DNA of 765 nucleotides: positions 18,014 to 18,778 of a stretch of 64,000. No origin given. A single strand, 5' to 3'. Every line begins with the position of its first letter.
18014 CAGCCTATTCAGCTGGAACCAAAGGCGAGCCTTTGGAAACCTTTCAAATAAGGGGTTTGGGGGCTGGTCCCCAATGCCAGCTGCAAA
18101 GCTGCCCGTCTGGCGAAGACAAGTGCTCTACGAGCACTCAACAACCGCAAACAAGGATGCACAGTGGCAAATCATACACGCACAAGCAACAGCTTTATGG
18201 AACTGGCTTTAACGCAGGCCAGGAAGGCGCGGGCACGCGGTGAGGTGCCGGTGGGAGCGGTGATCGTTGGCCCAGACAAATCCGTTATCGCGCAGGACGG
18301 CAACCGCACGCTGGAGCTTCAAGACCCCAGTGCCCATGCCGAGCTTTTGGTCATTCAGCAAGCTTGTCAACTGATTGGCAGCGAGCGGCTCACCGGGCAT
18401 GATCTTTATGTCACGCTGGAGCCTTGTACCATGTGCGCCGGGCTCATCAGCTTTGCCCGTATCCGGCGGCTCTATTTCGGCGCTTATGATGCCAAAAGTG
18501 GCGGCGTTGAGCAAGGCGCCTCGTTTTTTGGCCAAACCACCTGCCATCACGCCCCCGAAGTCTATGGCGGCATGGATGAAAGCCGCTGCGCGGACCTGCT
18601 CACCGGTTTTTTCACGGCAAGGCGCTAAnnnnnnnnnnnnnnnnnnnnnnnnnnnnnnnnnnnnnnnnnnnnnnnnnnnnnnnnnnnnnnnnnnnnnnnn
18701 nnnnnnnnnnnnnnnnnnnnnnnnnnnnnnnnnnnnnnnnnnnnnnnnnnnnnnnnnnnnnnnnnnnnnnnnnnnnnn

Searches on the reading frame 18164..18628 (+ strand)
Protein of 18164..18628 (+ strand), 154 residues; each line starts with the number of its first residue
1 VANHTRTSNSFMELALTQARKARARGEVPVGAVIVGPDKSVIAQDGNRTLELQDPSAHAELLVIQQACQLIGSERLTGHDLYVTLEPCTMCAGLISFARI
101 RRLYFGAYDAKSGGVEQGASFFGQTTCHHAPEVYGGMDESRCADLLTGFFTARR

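Call 111: search_protein_families(library=pfam, proteins=[window:18164-18628:+], max_evalue=0.001)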
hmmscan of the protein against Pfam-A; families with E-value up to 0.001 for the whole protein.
window:18164-18628:+ (154 aa): 3 families
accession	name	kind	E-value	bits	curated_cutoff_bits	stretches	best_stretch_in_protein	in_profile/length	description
PF14437.12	MafB19-deam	-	4.8e-29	101.5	27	1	9-154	4-142/142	MafB19-like deaminase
PF00383.29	dCMP_cyt_deam_1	-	2e-27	95.5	25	1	8-106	4-101/102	Cytidine and deoxycytidylate deaminase zinc-binding region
PF14439.12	Bd3614-deam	-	6e-05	23.5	38.5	1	30-97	10-76/113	Bd3614-like deaminase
